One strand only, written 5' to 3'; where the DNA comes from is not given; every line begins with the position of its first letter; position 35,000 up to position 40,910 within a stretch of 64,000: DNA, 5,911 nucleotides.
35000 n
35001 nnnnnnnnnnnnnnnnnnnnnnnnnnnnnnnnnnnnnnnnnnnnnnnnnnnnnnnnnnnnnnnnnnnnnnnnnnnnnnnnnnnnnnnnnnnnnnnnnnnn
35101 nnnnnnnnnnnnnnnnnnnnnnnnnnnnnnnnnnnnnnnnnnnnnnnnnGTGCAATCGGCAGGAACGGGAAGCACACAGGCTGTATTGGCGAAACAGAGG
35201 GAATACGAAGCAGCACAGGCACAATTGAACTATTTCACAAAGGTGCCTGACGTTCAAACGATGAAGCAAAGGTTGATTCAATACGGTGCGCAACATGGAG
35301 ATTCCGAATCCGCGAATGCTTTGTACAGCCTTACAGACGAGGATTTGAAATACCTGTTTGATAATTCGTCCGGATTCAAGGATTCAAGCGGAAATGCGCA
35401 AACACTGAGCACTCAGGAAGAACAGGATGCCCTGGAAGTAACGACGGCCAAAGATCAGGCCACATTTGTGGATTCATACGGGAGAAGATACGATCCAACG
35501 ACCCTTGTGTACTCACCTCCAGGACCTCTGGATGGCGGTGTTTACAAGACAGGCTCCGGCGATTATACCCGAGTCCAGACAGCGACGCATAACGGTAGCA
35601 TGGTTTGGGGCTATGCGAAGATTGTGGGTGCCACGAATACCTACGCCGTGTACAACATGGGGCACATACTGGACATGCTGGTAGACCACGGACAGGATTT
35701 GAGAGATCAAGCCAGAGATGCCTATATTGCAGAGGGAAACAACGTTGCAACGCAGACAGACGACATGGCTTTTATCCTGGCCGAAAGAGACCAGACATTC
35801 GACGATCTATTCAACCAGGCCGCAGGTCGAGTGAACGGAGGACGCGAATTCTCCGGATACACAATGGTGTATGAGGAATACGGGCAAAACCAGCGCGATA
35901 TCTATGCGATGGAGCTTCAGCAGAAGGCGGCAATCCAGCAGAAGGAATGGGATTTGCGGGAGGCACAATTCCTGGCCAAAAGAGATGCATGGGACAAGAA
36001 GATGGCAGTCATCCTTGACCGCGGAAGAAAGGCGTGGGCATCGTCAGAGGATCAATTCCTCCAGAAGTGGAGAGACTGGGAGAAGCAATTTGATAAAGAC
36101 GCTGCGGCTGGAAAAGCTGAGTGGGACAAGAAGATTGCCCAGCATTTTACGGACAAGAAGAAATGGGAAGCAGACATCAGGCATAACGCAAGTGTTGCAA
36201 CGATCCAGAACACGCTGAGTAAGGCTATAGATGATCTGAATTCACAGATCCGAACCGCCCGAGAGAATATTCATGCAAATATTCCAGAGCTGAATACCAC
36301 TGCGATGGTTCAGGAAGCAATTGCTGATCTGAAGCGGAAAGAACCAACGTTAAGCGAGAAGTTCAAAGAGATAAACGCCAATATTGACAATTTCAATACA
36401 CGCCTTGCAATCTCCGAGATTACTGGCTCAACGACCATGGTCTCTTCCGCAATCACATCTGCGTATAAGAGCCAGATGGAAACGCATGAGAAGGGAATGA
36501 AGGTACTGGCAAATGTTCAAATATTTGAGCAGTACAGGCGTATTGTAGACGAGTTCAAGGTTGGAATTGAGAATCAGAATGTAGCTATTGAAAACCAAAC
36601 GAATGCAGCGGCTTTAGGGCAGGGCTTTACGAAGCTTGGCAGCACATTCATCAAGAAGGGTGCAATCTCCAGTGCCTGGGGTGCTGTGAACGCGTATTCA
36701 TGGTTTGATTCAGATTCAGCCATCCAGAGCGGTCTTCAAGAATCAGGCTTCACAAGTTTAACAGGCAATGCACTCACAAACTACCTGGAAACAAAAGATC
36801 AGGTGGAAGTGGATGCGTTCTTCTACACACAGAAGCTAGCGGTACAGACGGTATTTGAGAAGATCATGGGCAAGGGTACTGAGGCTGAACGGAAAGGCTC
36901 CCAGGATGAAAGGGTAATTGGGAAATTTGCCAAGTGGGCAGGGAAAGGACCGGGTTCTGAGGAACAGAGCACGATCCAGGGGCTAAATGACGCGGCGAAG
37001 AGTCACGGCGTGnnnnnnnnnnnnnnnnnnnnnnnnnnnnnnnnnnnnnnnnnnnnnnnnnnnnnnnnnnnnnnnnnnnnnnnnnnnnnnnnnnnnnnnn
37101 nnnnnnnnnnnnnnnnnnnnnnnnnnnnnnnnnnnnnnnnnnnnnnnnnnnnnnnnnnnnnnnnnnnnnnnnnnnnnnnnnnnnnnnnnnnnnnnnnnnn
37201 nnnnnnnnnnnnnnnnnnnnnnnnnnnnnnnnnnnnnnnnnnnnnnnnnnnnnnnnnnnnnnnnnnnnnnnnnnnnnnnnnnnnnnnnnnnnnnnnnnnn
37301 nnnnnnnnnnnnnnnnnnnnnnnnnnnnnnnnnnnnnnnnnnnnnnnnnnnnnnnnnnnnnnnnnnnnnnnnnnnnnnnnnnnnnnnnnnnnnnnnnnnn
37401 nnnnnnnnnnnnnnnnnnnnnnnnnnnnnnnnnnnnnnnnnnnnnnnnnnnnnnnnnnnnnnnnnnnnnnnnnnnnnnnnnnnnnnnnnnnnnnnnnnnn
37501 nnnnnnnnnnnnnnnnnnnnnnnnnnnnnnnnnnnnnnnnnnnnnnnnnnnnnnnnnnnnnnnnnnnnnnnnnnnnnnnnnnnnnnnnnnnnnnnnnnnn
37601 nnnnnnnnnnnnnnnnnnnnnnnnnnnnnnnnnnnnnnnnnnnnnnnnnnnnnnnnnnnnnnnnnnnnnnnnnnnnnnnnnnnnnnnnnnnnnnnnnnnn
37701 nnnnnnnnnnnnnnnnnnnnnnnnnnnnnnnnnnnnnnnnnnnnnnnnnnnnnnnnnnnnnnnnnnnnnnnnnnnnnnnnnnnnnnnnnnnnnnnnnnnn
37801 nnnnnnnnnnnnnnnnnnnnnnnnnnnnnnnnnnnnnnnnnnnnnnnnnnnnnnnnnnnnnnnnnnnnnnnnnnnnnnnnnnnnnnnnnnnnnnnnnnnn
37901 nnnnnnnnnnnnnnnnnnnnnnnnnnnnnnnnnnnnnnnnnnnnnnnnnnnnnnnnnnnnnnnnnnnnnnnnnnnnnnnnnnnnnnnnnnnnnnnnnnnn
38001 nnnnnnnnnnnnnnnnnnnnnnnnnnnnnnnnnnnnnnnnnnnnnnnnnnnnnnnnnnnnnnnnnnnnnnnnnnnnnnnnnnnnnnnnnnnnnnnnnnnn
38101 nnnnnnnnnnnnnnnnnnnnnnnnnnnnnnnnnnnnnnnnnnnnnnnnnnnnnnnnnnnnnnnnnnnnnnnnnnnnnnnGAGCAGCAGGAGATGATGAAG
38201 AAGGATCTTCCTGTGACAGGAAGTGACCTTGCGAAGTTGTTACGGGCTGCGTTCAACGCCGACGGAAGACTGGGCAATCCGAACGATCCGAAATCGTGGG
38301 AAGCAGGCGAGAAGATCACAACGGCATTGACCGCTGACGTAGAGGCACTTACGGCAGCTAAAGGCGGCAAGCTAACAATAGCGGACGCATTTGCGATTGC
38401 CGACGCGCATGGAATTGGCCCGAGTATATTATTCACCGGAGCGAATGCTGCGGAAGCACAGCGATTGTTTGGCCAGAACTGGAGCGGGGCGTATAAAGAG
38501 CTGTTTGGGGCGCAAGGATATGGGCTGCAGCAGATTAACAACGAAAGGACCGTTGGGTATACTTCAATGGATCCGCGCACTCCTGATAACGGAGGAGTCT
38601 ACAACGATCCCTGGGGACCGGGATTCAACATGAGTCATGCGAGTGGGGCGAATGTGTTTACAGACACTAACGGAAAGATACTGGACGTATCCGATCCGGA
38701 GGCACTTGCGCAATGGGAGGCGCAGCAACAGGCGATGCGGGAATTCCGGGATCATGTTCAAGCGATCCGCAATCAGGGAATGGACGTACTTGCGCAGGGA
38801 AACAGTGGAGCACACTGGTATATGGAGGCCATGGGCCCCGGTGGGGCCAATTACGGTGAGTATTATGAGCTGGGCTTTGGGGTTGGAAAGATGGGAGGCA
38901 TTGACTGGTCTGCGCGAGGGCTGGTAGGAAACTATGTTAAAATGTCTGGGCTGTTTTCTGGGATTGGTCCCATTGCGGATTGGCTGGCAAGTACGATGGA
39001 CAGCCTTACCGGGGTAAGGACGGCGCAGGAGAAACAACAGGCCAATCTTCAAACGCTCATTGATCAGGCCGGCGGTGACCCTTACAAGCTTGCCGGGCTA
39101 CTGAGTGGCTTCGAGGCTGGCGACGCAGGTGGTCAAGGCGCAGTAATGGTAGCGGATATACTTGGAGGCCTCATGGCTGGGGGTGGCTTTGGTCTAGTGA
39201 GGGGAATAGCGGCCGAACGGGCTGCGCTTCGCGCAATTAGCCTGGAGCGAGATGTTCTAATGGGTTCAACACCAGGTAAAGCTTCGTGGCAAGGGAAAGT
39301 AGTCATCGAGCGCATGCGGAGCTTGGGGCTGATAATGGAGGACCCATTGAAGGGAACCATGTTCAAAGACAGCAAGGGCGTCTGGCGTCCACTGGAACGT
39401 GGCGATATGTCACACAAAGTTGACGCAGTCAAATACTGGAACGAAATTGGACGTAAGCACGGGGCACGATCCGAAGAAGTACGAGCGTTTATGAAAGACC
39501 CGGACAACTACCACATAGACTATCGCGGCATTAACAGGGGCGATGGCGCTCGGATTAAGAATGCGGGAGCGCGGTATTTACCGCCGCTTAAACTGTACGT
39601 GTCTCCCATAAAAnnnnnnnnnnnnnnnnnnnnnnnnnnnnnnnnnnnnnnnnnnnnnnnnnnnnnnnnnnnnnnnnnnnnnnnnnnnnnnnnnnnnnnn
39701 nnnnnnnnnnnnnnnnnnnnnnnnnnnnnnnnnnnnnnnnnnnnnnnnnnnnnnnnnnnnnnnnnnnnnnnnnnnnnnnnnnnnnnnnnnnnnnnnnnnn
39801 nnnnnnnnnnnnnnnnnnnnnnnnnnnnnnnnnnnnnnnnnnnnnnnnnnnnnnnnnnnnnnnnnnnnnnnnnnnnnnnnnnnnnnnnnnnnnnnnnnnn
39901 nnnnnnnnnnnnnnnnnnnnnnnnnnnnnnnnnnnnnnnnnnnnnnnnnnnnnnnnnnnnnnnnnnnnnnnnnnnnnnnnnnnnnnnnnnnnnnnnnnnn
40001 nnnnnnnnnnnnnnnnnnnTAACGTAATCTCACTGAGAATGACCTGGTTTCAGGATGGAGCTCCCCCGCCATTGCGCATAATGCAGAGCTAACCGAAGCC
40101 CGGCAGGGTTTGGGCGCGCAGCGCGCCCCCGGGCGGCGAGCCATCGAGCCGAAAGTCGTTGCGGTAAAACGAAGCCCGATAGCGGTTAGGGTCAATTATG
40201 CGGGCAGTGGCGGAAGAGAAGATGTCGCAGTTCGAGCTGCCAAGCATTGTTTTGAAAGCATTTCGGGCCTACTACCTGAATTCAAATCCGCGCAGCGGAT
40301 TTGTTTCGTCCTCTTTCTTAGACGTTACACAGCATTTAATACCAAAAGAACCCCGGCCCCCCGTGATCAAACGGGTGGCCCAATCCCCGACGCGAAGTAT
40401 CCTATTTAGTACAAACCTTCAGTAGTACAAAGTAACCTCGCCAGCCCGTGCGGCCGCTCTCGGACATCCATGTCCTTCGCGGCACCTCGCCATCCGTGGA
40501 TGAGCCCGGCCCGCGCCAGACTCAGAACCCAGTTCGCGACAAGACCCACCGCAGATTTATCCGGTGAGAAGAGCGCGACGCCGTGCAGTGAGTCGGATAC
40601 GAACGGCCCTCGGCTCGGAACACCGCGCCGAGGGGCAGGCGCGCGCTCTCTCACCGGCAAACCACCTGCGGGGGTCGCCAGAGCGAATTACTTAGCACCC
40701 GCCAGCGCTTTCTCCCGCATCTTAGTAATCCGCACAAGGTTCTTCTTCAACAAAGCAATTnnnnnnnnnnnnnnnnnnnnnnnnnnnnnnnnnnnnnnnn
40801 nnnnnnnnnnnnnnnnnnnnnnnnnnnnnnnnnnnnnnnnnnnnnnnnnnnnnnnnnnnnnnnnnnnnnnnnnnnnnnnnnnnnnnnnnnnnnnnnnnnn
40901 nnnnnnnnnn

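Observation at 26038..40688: Repeat-bracketed four-gene locus for two very large helical proteins of unknown family (candidate undescribed system)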

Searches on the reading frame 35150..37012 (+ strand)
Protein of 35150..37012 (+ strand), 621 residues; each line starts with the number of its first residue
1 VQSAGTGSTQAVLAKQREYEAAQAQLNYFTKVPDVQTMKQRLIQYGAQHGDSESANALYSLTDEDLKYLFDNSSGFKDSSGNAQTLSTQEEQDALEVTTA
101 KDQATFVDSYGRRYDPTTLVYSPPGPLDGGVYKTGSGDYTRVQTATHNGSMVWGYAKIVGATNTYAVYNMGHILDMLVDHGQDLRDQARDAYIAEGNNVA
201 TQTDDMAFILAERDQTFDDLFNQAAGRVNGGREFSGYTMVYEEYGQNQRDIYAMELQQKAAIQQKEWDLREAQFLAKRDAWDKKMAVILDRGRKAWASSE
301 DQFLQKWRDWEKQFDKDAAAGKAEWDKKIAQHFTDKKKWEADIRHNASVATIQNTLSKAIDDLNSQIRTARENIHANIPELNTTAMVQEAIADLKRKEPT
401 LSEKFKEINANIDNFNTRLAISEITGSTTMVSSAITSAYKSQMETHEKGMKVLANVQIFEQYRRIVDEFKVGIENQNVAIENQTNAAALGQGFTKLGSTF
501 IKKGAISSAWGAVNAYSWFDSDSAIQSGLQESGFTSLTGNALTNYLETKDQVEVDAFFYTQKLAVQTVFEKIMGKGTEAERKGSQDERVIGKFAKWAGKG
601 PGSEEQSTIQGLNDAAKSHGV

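Call 67: predict_structure(alignment_id=A6)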
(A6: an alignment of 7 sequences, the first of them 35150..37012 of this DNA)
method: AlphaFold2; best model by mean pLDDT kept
length: 621 residues; sequences in the alignment: 7
mean_pLDDT: 62.2   pTM: 0.31
mean pLDDT of the five models: 62.2, 56.0, 55.5, 55.4, 52.9
residues with pLDDT >= 90: 7; 70-90: 229; 50-70: 230; < 50: 155
segments of 3 or more residues with pLDDT < 50: 1-5, 49-60, 196-248, 342-350, 352-356, 374-385, 397-440, 619-621
pLDDT, mean of each block of 10 residues (from residue 1): 49 76 79 75 60 42 62 71 73 78 83 86 83 87 78 88 79 73 64 48 40 44 37 28 43 56 58 60 58 51 63 66 62 57 48 49 54 46 48 49 44 33 30 43 56 67 72 73 72 72 63 69 80 73 77 74 79 74 74 66 59 57 35
secondary structure, 60 per line:
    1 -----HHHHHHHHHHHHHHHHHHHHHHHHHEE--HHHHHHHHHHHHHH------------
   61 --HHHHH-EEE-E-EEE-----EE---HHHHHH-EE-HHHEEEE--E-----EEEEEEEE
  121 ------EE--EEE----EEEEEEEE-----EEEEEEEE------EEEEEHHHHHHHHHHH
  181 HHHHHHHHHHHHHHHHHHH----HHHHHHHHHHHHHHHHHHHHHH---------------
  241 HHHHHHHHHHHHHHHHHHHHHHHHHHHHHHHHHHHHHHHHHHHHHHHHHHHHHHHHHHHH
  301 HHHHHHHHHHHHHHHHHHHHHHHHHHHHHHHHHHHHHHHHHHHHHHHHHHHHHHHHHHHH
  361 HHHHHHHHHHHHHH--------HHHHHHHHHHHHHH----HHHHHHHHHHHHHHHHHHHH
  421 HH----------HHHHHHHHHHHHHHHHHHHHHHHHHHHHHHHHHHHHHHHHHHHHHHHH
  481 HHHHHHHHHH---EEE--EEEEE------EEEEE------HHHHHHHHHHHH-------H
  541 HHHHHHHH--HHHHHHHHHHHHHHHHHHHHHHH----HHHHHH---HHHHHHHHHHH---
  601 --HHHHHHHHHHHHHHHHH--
elements in order: H6-30 H35-48 H63-67 E69-71 E75-77 H88-93 E101-104 E113-120 E131-133 E138-145 E151-158 E165-169 H170-199 H204-225 H241-374 H383-396 H401-422 H433-490 E494-496 E499-503 E510-514 H521-532 H540-548 H551-573 H578-583 H587-597 H603-619

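Call 72: search_protein_representatives(alignment_id=A6)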
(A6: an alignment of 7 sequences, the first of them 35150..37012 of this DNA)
Query: 7 sequences, 623 profile positions. Proteins with E-value up to 0.001 (for the whole library): 252; up to 1e-10: 124; up to 1e-30: 56. The best 150 are listed.
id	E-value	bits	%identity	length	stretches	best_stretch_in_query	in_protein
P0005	6.4e-279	943.3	-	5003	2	2-622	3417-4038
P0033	3.6e-263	891.3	-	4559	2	2-623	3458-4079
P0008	2.8e-257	871.8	-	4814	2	2-614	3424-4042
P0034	1.3e-238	810.1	-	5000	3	4-611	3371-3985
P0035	2.9e-236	802.4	-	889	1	1-608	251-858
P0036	1.4e-227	773.7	-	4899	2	1-614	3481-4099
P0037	2.6e-220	749.7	-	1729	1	3-612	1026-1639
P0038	2.2e-216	736.7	-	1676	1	31-613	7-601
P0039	1.3e-210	717.6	-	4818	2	7-613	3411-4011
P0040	2.7e-210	716.6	-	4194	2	2-619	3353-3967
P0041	3.6e-208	709.6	-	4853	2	7-617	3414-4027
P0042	7.8e-204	695.3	-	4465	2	2-611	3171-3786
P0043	2.4e-193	660.6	-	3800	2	3-614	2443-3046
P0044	8.0e-193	658.9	-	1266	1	3-610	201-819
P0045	9.9e-191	652.0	-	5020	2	4-616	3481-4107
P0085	8.0e-31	123.8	-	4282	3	240-501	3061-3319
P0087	1.1e-28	116.7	-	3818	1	202-508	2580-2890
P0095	5.6e-25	104.5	-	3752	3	242-520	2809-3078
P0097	6.6e-25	104.2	-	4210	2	193-511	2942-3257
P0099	6.2e-24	101.0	-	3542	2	238-576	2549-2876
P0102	6.4e-21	91.1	-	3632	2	193-510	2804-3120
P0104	6.8e-19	84.4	-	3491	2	172-482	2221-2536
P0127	2.3e-14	69.4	-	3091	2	267-536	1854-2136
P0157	3.4e-10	55.6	-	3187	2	245-514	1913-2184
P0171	3.9e-09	52.2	-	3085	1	268-537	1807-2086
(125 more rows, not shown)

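Call 74: list_cluster_members(proteins=[P0085, P0087, P0095, P0097, P0099, P0102, P0104, P0127, P0157, P0171])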
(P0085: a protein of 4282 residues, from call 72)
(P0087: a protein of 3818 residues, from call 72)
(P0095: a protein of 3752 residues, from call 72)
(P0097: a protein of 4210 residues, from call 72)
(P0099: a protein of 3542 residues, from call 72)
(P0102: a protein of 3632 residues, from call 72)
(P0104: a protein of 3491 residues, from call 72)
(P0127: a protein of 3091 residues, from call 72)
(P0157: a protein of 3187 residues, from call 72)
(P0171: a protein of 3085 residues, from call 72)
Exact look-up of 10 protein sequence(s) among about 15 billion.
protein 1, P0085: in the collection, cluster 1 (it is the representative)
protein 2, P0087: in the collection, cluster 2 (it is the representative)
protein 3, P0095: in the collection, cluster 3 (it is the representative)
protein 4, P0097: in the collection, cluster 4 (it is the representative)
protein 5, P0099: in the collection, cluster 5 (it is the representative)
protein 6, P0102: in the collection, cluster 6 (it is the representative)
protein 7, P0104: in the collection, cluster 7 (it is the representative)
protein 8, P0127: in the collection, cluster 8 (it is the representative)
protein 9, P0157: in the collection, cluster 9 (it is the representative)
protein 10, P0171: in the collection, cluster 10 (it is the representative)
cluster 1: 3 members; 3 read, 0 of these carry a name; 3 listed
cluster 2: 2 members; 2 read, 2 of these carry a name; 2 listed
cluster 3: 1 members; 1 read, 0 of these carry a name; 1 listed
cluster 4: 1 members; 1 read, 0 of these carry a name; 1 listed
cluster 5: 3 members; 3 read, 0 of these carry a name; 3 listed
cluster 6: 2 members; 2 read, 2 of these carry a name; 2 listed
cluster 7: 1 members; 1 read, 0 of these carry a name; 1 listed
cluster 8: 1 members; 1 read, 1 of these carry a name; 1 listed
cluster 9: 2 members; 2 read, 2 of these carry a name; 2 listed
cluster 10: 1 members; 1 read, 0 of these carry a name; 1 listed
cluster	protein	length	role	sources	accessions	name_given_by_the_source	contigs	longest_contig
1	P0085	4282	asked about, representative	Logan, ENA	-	-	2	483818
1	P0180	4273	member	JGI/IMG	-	-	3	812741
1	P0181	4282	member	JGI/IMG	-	-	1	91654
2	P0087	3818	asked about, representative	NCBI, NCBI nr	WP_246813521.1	hypothetical protein [Leptospira gomenensis]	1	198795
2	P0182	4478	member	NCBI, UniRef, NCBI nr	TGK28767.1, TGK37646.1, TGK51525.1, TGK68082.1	hypothetical protein EHQ12_11020 [Leptospira gomenensis] | Intein C-terminal splicing domain-containing protein n=2 Tax=Leptospira gomenensis ... | hypothetical protein [Leptospira gomenensis]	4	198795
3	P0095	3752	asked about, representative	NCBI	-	-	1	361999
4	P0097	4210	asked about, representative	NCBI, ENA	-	-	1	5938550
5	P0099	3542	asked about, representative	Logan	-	-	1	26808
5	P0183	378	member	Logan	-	-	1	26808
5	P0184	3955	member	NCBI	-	-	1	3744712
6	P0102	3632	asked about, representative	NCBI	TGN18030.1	hypothetical protein EHS15_15675, partial [Leptospira idonii]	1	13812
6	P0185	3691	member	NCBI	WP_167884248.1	coiled-coil domain-containing protein, partial [Leptospira idonii]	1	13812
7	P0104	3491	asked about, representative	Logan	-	-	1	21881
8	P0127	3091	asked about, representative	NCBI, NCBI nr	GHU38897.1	hypothetical protein FACS1894190_01560 [Spirochaetia bacterium]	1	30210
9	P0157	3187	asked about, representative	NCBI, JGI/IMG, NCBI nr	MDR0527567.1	MAG: hypothetical protein LBG79_07130 [Spirochaetaceae bacterium] | murein DD-endopeptidase MepM/ murein hydrolase activator NlpD | hypothetical protein [Spirochaetaceae bacterium]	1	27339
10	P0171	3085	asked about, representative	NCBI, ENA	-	-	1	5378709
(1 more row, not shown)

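Call 76: search_protein_families(library=pfam, proteins=[P0182, P0157], max_evalue=0.001)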
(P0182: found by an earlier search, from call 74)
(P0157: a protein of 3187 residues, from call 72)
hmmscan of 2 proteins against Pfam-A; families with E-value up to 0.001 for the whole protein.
P0182 (4478 aa): 0 families

P0157 (3187 aa): 0 families

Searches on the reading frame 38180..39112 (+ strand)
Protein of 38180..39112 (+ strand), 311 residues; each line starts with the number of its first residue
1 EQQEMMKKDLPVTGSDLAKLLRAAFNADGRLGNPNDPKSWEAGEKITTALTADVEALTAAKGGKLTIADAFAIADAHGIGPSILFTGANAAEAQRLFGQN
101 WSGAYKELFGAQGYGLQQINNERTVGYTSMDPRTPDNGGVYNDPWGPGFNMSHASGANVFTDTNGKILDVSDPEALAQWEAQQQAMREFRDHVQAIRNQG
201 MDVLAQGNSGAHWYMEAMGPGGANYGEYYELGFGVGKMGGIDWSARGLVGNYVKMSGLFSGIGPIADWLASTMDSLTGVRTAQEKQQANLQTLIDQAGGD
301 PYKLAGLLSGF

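Call 106: find_homologous_proteins(query=window:38180-39112:+, max_evalue=0.001)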
Query window:38180-39112:+: 4636 candidates shared short words with the query, none scored E <= 0.001.

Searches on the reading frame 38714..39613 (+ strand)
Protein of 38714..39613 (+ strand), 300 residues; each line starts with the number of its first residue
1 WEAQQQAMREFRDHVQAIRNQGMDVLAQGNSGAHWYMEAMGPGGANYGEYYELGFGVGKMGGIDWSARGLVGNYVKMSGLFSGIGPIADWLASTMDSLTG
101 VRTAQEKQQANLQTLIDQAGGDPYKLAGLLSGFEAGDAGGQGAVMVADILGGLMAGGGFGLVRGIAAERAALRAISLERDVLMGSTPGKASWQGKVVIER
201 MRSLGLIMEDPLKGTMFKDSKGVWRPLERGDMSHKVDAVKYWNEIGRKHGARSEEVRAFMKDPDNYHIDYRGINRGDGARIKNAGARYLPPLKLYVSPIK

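Call 51: search_protein_families(library=pfam, alignment_id=A5, max_evalue=0.01)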
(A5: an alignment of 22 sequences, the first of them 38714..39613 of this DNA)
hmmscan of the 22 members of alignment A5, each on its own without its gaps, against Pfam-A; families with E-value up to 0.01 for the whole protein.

A. member 1, window:38714-39613:+ (300 aa): 0 families

B. families by the number of members that match (of 22 scanned): 3 families
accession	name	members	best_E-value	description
PF13529.12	Peptidase_C39_2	1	1.3e-07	Peptidase_C39 like family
PF02021.23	UPF0102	1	1.3e-05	Uncharacterised protein family UPF0102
PF13020.12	NOV_C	1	0.0012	Protein NO VEIN, C-terminal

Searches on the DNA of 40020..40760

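Call 91: search_rna_families(source=window, start=40020, end=40760, threshold=evalue, max_evalue=1)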
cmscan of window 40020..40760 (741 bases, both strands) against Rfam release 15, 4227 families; matches with E-value up to 1: 0.
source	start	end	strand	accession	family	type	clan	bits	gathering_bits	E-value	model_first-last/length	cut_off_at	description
